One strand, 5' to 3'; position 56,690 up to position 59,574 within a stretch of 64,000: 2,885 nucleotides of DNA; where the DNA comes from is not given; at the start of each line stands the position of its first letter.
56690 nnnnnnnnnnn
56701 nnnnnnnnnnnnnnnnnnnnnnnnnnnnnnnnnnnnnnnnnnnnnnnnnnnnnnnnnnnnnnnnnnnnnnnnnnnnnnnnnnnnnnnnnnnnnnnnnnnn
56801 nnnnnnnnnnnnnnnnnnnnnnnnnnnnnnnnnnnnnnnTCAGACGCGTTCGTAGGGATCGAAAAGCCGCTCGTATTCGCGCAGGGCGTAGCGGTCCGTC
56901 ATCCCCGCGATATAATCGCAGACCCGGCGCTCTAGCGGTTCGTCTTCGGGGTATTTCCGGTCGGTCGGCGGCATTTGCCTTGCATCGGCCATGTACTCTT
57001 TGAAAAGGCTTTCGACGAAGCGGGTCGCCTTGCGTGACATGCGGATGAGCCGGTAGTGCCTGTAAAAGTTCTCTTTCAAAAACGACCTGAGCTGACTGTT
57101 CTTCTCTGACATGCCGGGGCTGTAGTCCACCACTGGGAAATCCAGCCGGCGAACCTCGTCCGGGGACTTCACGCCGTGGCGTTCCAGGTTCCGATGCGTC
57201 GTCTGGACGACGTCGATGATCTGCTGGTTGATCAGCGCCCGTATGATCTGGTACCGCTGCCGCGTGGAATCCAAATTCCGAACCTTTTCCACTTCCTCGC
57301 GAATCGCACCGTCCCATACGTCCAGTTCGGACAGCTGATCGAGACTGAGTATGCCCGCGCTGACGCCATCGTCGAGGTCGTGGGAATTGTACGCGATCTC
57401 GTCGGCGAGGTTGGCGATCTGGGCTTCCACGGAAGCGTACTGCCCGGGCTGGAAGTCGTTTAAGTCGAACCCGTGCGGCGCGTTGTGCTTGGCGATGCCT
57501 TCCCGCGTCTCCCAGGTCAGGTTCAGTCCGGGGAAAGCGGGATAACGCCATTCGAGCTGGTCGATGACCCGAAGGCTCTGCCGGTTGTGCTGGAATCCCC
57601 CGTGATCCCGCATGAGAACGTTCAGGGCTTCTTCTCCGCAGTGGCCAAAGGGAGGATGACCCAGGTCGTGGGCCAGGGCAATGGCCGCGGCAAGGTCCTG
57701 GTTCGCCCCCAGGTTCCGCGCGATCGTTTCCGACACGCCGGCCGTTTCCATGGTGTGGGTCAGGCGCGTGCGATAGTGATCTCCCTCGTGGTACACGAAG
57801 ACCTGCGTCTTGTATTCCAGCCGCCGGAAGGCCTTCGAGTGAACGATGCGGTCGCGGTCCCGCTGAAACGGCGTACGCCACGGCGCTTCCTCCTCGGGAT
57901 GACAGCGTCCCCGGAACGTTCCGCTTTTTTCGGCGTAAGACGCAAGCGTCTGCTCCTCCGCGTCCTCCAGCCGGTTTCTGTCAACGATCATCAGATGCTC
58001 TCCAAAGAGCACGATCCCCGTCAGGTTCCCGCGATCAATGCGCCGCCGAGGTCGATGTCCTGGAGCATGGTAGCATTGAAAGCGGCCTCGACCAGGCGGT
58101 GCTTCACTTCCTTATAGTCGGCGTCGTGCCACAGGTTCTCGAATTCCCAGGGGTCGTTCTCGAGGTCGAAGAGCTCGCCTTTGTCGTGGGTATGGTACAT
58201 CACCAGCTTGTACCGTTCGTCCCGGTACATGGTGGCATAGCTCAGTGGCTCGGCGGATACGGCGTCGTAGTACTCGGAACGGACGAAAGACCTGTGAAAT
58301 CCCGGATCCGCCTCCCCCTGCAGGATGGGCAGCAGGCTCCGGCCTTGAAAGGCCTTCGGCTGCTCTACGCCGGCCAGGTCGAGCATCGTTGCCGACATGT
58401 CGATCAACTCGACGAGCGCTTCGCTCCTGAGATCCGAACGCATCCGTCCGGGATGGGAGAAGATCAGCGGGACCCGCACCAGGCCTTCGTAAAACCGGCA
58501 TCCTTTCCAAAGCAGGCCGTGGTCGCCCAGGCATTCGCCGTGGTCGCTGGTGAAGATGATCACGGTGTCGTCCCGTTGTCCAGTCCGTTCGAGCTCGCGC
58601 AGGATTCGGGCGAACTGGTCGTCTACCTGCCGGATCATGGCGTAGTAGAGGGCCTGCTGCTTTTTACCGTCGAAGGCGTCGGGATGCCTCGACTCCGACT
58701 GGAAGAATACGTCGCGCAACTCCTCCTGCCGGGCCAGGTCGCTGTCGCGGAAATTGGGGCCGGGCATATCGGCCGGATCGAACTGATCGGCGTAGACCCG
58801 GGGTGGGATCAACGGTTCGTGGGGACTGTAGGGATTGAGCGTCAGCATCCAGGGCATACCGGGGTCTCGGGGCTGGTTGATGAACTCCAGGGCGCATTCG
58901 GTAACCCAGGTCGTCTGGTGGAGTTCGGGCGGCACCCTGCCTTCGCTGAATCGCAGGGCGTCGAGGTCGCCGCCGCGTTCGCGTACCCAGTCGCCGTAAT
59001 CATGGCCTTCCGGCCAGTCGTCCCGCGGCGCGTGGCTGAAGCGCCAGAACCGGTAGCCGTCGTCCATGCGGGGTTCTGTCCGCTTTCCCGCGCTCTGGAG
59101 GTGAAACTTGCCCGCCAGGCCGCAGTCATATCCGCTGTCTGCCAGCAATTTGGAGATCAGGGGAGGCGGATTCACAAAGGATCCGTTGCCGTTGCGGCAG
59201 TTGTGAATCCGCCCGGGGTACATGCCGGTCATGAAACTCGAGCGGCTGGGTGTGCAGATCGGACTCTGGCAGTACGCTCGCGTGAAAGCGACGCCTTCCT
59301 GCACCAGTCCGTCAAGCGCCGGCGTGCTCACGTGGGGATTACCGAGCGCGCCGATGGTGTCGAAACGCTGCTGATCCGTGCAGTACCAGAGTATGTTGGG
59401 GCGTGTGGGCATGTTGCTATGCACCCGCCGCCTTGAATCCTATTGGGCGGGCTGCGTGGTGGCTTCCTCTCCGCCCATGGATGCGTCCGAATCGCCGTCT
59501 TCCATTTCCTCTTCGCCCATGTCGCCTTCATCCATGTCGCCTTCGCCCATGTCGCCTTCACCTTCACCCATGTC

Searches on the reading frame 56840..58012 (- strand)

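Call 22: search_protein_families(library=pfam, proteins=[window:56840-58012:-], max_evalue=0.001)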
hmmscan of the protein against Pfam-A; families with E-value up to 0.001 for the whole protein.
window:56840-58012:- (390 aa): 2 families
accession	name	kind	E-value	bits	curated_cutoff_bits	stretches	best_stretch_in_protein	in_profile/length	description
PF13286.11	HD_assoc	-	1.7e-24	86.6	22.2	1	296-382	2-91/91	Phosphohydrolase-associated domain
PF01966.28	HD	-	6.5e-13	49.4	22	1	83-207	1-114/116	HD domain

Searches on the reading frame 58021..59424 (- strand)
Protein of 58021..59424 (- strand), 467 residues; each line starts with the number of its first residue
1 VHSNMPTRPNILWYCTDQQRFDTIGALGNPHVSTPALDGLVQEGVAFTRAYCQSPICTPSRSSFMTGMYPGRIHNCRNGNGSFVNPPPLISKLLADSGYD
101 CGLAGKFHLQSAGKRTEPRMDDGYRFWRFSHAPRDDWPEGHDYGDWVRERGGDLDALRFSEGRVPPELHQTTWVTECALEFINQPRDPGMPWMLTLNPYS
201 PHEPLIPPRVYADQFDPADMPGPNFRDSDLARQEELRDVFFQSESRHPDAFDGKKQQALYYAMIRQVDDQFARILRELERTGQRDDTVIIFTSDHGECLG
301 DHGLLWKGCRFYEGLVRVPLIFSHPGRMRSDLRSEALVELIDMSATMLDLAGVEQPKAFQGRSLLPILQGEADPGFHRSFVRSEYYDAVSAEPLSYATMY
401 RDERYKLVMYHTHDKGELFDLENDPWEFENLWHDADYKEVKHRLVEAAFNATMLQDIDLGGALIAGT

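Call 12: search_protein_families(library=ncbifam, proteins=[window:58021-59412:-], max_evalue=0.01)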
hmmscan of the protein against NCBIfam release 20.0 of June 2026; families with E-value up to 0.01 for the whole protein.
window:58021-59412:- (463 aa): 15 families
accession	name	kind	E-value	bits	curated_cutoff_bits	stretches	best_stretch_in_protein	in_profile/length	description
NF010322.0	PRK13759.1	equivalog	2.3e-78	263.8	481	1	3-436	5-445/486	arylsulfatase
TIGR03417.1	chol_sulfatase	equivalog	5.6e-60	203.6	433.45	1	3-445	1-437/500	choline-sulfatase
NF045661.1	HdlasePehA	equivalog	3.5e-58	197.5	900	2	156-449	172-486/506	phosphoric/sulfuric ester hydrolase PehA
NF052527.1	Mn_arylsulf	exception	3.7e-47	161.3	850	1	4-442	1-446/479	manganese-dependent arylsulfatase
NF038282.1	LapC_YejM_PbgA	exception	6.1e-06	24.8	825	1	247-342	405-495/584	LPS biosynthesis-modulating metalloenzyme YejM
NF038075.1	fam_STM4013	hypoth_equivalog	0.00011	21.8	250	1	256-303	200-244/261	STM4013/SEN3800 family hydrolase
NF033862.2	polymyxin_MCR10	exception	0.00014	20.7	1250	1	255-306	415-466/539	MCR-10 family phosphoethanolamine--lipid A transferase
NF028537.1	P_eth_NH2_trans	domain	0.00026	19.6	500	1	259-304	416-461/527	phosphoethanolamine--lipid A transferase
NF053859.1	polymyxin_MCR13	exception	0.00072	18.5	1250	1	255-306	415-466/541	MCR-13 family phosphoethanolamine--lipid A transferase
NF033409.0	poly_MCR3_broad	equivalog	0.00079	18.1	1075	1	254-307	410-463/535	MCR-3-related phosphoethanolamine--lipid A transferase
NF033836.1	polymyxin_MCR9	exception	0.0013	17.5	1240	1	255-306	415-466/539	MCR-9 family phosphoethanolamine--lipid A transferase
NF047438.1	polymyxin_MCR12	exception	0.0025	16.2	1200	0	256-307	423-474/548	MCR-12 family phosphoethanolamine--lipid A transferase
NF033671.1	polymyxin_MCR7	exception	0.0039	15.8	1250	1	255-307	413-465/539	MCR-7 family phosphoethanolamine--lipid A transferase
NF053595.1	LptchSynLtaSGpos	equivalog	0.0082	14.7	970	0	252-353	426-532/626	lipoteichoic acid synthase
TIGR01307.1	pgm_bpd_ind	equivalog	0.0086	14.6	330.65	0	260-361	411-504/504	2,3-bisphosphoglycerate-independent phosphoglycerate mutase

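Call 22: search_protein_families(library=pfam, proteins=[window:58021-59424:-], max_evalue=0.001)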
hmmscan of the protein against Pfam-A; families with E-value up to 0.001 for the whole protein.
window:58021-59424:- (467 aa): 4 families
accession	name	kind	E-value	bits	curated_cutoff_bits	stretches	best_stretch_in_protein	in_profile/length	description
PF00884.28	Sulfatase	-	6.4e-44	150.9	25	1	9-353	1-301/301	Sulfatase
PF16347.10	SGSH_C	-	9.8e-29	100.9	29.3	1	300-446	1-146/154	N-sulphoglucosamine sulphohydrolase, C-terminal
PF01663.27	Phosphodiest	-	2.1e-07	31.3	23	0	261-296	185-220/342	Type I phosphodiesterase / nucleotide pyrophosphatase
PF02995.22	DUF229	-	7.6e-06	25.3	25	1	260-308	306-354/496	Protein of unknown function (DUF229)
